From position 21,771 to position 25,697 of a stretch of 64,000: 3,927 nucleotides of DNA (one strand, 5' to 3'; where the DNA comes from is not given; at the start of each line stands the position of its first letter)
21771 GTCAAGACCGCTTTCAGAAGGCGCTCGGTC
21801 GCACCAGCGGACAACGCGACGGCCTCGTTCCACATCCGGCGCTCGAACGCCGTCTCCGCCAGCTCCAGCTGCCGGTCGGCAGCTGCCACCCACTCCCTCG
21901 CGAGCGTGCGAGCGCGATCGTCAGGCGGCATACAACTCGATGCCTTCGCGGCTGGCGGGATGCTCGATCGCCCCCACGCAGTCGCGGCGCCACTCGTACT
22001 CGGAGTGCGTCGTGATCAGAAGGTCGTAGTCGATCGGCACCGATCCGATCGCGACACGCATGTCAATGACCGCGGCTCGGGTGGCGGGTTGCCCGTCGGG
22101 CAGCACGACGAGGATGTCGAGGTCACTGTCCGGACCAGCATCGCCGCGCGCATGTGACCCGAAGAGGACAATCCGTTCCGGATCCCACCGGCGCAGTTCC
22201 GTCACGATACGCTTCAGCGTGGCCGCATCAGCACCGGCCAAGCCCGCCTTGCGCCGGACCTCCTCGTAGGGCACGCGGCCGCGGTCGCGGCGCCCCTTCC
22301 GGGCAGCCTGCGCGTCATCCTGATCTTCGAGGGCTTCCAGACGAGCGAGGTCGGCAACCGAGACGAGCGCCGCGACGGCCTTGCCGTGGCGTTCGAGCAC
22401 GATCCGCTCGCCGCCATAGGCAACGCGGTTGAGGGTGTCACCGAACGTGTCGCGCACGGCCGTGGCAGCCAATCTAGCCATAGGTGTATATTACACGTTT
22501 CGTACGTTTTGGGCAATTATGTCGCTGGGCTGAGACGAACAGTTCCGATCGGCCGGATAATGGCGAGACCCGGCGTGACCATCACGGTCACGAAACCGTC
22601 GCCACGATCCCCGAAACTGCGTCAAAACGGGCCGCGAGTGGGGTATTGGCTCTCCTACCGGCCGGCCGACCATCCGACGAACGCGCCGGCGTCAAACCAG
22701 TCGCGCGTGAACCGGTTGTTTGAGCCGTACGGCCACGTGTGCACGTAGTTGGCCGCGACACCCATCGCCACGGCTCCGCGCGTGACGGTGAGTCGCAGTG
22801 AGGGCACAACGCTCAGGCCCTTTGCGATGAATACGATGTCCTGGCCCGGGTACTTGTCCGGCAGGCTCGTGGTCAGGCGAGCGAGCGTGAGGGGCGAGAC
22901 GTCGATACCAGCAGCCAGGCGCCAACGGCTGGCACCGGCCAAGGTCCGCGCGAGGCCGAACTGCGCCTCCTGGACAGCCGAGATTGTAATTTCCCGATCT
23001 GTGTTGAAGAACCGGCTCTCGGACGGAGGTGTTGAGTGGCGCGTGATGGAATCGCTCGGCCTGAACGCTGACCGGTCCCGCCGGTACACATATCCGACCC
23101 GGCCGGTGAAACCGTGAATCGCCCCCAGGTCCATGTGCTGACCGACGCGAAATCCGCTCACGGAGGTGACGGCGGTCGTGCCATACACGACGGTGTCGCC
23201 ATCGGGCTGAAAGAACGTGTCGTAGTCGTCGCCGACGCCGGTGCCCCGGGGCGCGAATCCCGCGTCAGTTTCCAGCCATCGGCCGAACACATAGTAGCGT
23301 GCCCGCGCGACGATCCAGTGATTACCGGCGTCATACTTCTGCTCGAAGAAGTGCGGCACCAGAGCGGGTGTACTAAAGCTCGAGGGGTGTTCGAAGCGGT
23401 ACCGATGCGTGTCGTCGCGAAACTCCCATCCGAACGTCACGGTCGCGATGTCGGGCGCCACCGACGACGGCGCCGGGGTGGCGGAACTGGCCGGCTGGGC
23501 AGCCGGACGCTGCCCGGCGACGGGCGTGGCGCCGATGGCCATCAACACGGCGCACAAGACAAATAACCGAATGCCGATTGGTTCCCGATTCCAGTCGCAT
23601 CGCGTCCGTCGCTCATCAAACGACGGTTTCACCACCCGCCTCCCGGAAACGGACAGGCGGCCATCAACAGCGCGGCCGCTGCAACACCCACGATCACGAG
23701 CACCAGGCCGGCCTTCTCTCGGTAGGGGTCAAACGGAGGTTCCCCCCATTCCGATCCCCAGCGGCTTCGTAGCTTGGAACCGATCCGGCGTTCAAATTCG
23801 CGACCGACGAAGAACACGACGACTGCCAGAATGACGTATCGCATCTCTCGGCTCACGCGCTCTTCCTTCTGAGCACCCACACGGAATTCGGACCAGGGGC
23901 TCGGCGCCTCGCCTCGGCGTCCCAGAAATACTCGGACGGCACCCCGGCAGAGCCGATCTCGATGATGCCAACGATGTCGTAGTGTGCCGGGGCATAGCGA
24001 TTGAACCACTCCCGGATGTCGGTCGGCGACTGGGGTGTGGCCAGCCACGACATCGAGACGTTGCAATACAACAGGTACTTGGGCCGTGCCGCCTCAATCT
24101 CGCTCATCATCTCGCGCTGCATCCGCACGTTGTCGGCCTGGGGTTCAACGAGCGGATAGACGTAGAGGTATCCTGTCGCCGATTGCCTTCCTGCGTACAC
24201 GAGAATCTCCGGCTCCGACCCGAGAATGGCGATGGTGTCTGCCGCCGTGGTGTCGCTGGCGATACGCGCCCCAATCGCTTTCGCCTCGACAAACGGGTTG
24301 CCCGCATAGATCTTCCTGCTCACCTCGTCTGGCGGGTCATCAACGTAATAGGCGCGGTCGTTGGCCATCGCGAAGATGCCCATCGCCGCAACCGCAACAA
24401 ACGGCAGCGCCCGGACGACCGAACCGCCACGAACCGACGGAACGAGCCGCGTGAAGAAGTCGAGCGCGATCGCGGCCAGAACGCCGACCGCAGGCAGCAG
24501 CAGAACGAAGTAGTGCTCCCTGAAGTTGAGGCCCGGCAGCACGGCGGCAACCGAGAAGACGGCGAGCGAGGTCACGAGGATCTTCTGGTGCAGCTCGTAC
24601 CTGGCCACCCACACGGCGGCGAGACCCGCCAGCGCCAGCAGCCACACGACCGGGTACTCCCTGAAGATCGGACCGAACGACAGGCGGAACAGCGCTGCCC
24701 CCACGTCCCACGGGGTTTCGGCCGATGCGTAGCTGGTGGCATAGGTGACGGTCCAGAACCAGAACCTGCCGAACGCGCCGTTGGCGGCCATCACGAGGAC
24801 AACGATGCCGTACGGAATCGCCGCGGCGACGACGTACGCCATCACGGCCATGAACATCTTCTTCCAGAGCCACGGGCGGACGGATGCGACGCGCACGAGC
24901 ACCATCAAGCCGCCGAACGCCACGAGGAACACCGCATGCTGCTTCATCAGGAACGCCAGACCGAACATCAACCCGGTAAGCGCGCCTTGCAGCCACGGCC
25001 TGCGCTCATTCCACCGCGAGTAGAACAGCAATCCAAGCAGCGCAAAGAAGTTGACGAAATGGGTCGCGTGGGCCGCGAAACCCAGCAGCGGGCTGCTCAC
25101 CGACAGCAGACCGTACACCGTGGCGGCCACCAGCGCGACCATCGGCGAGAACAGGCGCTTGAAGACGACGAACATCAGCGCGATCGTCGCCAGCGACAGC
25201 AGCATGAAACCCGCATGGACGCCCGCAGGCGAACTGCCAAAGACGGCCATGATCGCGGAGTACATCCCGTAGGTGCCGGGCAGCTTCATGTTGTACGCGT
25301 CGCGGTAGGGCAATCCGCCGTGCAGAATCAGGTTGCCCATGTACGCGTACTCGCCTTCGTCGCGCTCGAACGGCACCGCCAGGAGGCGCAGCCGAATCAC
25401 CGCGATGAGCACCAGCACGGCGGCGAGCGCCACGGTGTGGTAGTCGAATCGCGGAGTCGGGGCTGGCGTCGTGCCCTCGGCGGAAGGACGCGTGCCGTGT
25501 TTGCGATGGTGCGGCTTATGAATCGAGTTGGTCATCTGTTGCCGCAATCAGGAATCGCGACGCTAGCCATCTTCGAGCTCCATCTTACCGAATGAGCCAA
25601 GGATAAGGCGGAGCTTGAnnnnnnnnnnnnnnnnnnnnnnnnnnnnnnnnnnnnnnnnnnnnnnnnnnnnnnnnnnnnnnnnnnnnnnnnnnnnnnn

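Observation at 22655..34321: Dense envelope glycosylation locus with four GT-C enzymes (two TPR-fused, one TMTC-like)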

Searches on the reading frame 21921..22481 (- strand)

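Call 3: search_protein_families(library=pfam, proteins=[window:21921-22481:-], max_evalue=0.01)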
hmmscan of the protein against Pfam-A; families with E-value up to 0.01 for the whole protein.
window:21921-22481:- (186 aa): 3 families
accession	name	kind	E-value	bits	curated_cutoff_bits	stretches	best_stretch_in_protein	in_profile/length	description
PF01909.29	NTP_transf_2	-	6.2e-13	49.4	21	1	89-155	1-72/93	Nucleotidyltransferase domain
PF02604.26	PhdYeFM_antitox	-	9e-11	41.8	29.8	1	6-67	6-67/74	Antitoxin Phd_YefM, type II toxin-antitoxin system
PF18765.7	Polbeta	-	3.4e-07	30.8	26.9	1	100-148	12-58/93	Polymerase beta, Nucleotidyltransferase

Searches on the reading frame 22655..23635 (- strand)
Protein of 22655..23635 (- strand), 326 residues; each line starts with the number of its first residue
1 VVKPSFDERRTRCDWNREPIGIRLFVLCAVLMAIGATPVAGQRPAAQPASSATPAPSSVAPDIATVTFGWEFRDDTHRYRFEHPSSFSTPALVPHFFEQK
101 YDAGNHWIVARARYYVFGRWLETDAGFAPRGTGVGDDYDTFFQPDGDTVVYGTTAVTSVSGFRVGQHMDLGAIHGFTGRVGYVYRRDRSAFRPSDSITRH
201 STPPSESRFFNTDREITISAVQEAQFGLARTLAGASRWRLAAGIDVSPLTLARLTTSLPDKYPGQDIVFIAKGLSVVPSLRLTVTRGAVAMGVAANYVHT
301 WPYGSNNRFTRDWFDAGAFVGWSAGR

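Call 3: search_protein_families(library=pfam, proteins=[window:22655-23635:-], max_evalue=0.01)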
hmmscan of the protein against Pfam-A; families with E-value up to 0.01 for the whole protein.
window:22655-23635:- (326 aa): 0 families

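Call 6: search_protein_families(library=pfam, proteins=[window:22655-23635:-], max_evalue=10)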
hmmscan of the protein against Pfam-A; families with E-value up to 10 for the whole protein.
window:22655-23635:- (326 aa): 0 families

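Call 7: search_protein_families(library=ncbifam, proteins=[window:22655-23635:-], max_evalue=0.1)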
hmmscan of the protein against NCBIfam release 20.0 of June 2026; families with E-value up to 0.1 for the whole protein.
window:22655-23635:- (326 aa): 0 families

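Call 26: find_homologous_proteins(query=window:22655-23542:-, max_evalue=0.001)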
Query window:22655-23542:- (295 aa): 185 proteins with E <= 0.001 among 2961 candidates; the best 120 are listed.
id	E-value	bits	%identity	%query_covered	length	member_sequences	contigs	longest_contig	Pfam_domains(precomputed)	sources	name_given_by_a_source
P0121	9.9e-197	670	100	100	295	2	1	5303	-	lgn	-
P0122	6.8e-150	516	78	100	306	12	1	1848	-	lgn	-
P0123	1.6e-147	509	77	100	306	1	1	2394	-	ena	-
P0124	9.7e-147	506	77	100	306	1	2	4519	-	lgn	-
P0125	2.1e-136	472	72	100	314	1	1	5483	-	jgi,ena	-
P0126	2.5e-136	472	73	100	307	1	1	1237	-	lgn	-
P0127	8.0e-134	464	70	100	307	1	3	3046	-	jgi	jgi:hypothetical protein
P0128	3.3e-94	333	57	88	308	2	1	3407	-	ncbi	-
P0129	2.9e-86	307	54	88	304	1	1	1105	-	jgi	jgi:hypothetical protein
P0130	2.7e-85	304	51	99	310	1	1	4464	-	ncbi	-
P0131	4.7e-85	303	51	95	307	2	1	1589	-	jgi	jgi:hypothetical protein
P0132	5.9e-85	303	55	84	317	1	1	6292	-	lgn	-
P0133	1.5e-83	299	49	98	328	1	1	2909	-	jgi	jgi:hypothetical protein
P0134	2.1e-83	298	53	88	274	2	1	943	-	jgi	jgi:hypothetical protein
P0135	1.2e-80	289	53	87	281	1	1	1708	-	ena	-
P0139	9.3e-79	283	52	87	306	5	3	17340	-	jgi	jgi:hypothetical protein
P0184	1.5e-55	207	43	91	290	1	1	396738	-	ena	-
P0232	1.3e-42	164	40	84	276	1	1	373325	-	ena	-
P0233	1.5e-42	164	40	88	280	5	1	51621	-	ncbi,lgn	-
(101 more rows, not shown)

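Call 27: find_encoding_contigs(protein=P0184, flank=10000, max_places=1)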
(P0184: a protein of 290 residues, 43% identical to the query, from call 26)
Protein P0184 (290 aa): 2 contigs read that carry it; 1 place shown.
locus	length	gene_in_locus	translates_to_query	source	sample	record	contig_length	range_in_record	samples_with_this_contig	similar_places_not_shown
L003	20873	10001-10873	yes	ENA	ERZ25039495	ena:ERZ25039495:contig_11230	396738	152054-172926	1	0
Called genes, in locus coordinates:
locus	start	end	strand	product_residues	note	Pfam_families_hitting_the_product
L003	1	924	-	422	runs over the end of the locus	PF00535:Glycos_transf_2 (weak), PF21969:MGS_GT (weak)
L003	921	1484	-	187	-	-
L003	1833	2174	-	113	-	-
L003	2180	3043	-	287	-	PF21969:MGS_GT (weak)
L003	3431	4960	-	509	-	PF00474:SSF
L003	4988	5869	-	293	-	PF03976:PPK2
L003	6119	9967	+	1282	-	PF07494:Reg_prop (faint), PF08447:PAS_3, PF00512:HisKA, PF02518:HATPase_c, PF00072:Response_reg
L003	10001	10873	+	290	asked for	-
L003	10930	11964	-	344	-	PF03069:FmdA_AmdA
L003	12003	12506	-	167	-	PF03190:Thioredox_DsbH, PF13899:Thioredoxin_7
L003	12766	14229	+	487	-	-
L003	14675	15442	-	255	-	PF01266:DAO, PF13450:NAD_binding_8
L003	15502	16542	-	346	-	PF13247:Fer4_11 (weak)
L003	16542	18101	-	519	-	PF00384:Molybdopterin, PF01568:Molydop_binding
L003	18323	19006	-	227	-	PF04879:Molybdop_Fe4S4, PF00384:Molybdopterin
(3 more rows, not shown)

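Call 28: find_encoding_contigs(protein=P0232, flank=10000, max_places=1)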
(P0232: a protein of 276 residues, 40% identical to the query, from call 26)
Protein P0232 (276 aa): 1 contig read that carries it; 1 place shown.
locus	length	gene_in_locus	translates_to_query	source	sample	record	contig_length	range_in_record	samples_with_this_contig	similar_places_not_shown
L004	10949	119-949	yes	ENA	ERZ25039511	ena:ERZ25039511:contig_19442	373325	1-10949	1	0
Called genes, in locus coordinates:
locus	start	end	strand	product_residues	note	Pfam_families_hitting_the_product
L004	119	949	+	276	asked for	-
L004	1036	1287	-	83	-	PF00230:MIP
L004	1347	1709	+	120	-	-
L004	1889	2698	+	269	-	-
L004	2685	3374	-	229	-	-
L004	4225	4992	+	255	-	PF00528:BPD_transp_1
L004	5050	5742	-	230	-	-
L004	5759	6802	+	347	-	-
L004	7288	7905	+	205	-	PF17677:Glyco_hydro38C2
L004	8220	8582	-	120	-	PF22725:GFO_IDH_MocA_C3 (weak), PF02894:GFO_IDH_MocA_C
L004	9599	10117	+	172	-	-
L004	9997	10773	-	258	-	PF02653:BPD_transp_2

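Call 29: find_encoding_contigs(protein=P0233, flank=10000, max_places=1)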
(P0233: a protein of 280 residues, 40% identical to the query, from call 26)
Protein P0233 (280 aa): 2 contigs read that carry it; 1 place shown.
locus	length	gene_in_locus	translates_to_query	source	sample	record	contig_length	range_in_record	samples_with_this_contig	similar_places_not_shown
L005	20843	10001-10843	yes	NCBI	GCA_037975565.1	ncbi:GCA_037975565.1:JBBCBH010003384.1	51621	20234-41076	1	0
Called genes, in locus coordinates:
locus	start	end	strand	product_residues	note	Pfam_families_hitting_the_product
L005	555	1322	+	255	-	PF13247:Fer4_11 (weak), PF12838:Fer4_7 (weak)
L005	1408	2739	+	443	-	PF03916:NrfD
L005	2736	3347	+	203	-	PF11821:ActD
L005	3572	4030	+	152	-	PF13442:Cytochrome_CBB3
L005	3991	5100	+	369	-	-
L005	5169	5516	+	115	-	-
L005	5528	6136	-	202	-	-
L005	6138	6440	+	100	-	-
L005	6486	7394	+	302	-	PF02790:COX2_TM (weak), PF13473:Cupredoxin_1 (weak), PF00116:COX2, PF00034:Cytochrom_C, PF13442:Cytochrome_CBB3 (weak)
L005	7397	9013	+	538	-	PF00115:COX1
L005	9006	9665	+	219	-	PF00510:COX3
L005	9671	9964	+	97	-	PF03626:COX4_pro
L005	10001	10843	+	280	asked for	-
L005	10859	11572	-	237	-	PF00230:MIP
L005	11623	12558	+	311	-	PF00082:Peptidase_S8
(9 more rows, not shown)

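Call 31: find_encoding_contigs(protein=P0139, flank=10000, max_places=2)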
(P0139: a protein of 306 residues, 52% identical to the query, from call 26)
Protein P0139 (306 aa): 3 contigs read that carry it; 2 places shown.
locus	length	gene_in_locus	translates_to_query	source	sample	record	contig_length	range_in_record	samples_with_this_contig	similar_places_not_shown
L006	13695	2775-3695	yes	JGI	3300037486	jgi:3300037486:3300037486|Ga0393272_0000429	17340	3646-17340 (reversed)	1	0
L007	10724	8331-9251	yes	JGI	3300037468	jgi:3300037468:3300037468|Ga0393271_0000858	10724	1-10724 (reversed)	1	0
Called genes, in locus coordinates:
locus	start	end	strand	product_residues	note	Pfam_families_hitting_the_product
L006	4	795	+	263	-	PF01566:Nramp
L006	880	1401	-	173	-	-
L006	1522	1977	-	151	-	PF09500:YiiD_C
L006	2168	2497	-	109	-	-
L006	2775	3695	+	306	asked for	-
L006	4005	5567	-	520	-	PF00890:FAD_binding_2, PF01134:GIDA, PF01266:DAO, PF03486:HI0933_like (faint), PF07992:Pyr_redox_2 (faint), PF12831:FAD_oxidored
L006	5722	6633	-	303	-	PF02749:QRPTase_N, PF01729:QRPTase_C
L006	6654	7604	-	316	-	PF02445:NadA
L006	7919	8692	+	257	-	-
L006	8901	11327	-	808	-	-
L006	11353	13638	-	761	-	PF00656:Peptidase_C14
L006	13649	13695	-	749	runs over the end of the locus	PF00069:Pkinase, PF07714:PK_Tyr_Ser-Thr, PF03109:ABC1 (weak), PF05226:CHASE2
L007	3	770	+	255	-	?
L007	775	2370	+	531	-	PF00115:COX1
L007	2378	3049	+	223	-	PF00510:COX3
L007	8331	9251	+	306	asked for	-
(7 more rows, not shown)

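Call 32: find_encoding_contigs(protein=P0125, flank=10000, max_places=2)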
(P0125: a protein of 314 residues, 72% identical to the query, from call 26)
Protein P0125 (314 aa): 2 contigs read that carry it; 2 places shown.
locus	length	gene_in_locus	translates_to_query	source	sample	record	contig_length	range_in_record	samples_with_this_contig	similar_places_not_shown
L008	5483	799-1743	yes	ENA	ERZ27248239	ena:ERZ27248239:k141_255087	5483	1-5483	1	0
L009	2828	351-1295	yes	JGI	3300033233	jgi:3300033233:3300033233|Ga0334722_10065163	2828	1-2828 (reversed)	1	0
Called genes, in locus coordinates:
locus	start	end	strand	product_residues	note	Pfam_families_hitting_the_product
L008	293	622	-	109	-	PF07883:Cupin_2 (weak)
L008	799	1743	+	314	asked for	-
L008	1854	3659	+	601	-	PF07715:Plug, PF00593:TonB_dep_Rec_b-barrel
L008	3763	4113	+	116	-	PF01022:HTH_5, PF12840:HTH_20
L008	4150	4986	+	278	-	PF01135:PCMT (weak), PF05175:MTS (weak), PF13489:Methyltransf_23, PF01209:Ubie_methyltran, PF08241:Methyltransf_11, PF08242:Methyltransf_12, PF13649:Methyltransf_25, PF13847:Methyltransf_31, +3 more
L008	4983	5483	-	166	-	?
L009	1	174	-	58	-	?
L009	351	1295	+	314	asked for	-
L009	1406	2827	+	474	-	?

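Call 50: predict_structure(alignment_id=A2)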
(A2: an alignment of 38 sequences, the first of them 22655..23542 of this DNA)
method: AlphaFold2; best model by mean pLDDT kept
length: 295 residues; sequences in the alignment: 38
mean_pLDDT: 91.3   pTM: 0.84
mean pLDDT of the five models: 91.3, 91.2, 91.0, 90.6, 90.3
residues with pLDDT >= 90: 247; 70-90: 15; 50-70: 20; < 50: 13
segments of 3 or more residues with pLDDT < 50: 1-13
pLDDT, mean of each block of 10 residues (from residue 1): 42 53 60 92 97 91 97 97 95 97 97 97 97 98 97 98 97 97 94 98 91 98 95 96 98 94 98 97 97 76
secondary structure, 60 per line:
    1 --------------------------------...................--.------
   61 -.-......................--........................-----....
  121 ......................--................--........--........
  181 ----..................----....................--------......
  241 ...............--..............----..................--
elements in order: E33-51 E64-85 E88-111 E117-142 E145-160 E163-170 E173-180 E185-202 E207-226 E235-255 E258-271 E276-293

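Call 55: fold_search(model_id=the predicted structure, library=pdb)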
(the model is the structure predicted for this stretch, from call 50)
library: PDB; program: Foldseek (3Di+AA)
matches with E <= 10: 955; with E <= 0.001: 82
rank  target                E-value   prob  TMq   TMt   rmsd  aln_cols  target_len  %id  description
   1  2x56                  1.1e-10  1.00  0.64  0.68   5.5       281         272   10  Yersinia Pestis Plasminogen Activator Pla (Native) (released 2010-07-28)
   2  2x55                  8.3e-10  1.00  0.65  0.69   5.4       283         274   11  Yersinia Pestis Plasminogen Activator Pla (Native) (released 2010-07-28)
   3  2x4m_C                1.1e-09  1.00  0.65  0.66   5.8       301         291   10  Yersinia Pestis Plasminogen Activator Pla (released 2010-07-28)
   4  4dcb_A                1.5e-09  1.00  0.62  0.66   5.7       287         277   10  Y. pestis Plasminogen Activator Pla in Complex with Human Plasminogen Activation Loop Peptide ALP11 (released 2012-06-06)
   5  9a34_MODEL_1_A        2.3e-09  1.00  0.58  0.55  12.7       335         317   10  Model of E. coli OmpT by in-cell photo-crosslinking MS and deep learning (released 2023-02-24)
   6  2x4m_A                2.8e-09  1.00  0.62  0.63   6.4       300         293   10  Yersinia Pestis Plasminogen Activator Pla (released 2010-07-28)
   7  1i78_A                3.6e-09  1.00  0.62  0.62   6.5       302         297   10  CRYSTAL STRUCTURE OF OUTER MEMBRANE PROTEASE OMPT FROM ESCHERICHIA COLI (released 2001-10-03)
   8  2x4m_B                8.2e-09  1.00  0.62  0.63   6.5       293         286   10  Yersinia Pestis Plasminogen Activator Pla (released 2010-07-28)
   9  7xw0_B                1.5e-08  1.00  0.59  0.65   5.5       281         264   10  Crystal structure of pOmpT (released 2023-05-31)
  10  1i78_B                5.9e-08  1.00  0.59  0.60   6.9       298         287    8  CRYSTAL STRUCTURE OF OUTER MEMBRANE PROTEASE OMPT FROM ESCHERICHIA COLI (released 2001-10-03)
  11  7xw0_A                1.0e-07  1.00  0.58  0.64   7.1       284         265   10  Crystal structure of pOmpT (released 2023-05-31)
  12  9hiv_F                1.4e-07  1.00  0.26  0.22  17.7       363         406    9  BamADG components of the Bacteroides thetaiotaomicron BAM machinery (released 2025-08-27)
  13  9n2d_B                1.3e-06  1.00  0.24  0.20  17.3       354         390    8  Cryo-EM structure of an extended F. johnsoniae BAM complex, composite map (released 2025-07-09)
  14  9nh1_A                1.8e-06  1.00  0.43  0.48  10.9       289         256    8  In situ cryo-EM structure of porin I of the Legionella Dot/Icm T4SS machine (released 2025-09-17)
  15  3pgs_A                1.9e-06  1.00  0.26  0.21  17.1       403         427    9  Phe3Gly mutant of EcFadL (released 2011-05-25)
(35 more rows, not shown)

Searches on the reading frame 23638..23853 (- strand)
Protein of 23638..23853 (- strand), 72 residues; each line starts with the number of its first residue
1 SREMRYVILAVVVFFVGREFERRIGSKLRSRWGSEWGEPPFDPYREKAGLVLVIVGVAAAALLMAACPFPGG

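Call 6: search_protein_families(library=pfam, proteins=[window:23638-23853:-], max_evalue=10)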
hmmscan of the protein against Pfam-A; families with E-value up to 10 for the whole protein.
window:23638-23853:- (72 aa): 2 families
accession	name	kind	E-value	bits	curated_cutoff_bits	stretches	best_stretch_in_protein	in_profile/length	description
PF24400.1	DUF7544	-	0.0097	15.6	27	1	5-64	25-78/302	Family of unknown function (DUF7544)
PF23714.1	Rv3627c_N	-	5.1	7.5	27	1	51-64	20-33/58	Carboxypeptidase Rv3627c-like, N-terminal domain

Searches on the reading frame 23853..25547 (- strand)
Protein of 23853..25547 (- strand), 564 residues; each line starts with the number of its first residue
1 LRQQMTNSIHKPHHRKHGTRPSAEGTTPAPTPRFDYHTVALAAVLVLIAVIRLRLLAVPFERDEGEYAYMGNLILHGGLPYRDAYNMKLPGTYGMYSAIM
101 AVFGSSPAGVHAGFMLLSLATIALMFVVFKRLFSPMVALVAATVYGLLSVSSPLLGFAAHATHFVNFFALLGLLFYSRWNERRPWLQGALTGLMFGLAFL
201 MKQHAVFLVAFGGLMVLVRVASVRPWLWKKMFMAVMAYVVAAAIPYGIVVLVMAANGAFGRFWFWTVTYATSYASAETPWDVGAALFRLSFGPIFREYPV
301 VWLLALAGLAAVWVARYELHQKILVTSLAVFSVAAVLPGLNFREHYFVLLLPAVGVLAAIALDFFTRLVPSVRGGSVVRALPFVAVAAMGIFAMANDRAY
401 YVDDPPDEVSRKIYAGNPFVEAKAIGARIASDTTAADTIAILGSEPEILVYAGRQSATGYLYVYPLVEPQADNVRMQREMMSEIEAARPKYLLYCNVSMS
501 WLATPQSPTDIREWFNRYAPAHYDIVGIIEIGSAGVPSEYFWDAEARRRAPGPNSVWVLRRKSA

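Call 3: search_protein_families(library=pfam, proteins=[window:23853-25547:-], max_evalue=0.01)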
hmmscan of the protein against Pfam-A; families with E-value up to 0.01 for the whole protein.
window:23853-25547:- (564 aa): 1 family
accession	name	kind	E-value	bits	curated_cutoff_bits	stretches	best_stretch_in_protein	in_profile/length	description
PF13231.12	PMT_2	-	1.2e-10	42.2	26.1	1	96-245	10-156/160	Dolichyl-phosphate-mannose-protein mannosyltransferase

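Call 7: search_protein_families(library=ncbifam, proteins=[window:23853-25547:-], max_evalue=0.1)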
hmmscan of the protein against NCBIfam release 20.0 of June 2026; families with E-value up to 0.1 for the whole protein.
window:23853-25547:- (564 aa): 1 family
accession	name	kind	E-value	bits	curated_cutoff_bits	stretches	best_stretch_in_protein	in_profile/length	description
NF047440.1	LA3751_2_3_fam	subfamily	0.00018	20.5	200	1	98-241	87-232/460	LA_3751/LA_3752 family putative glycosyltransferase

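Call 10: search_solved_structures(query=window:23853-25547:-, max_evalue=10)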
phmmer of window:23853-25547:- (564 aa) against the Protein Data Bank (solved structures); distinct sequences matched with E-value up to 10: 0.
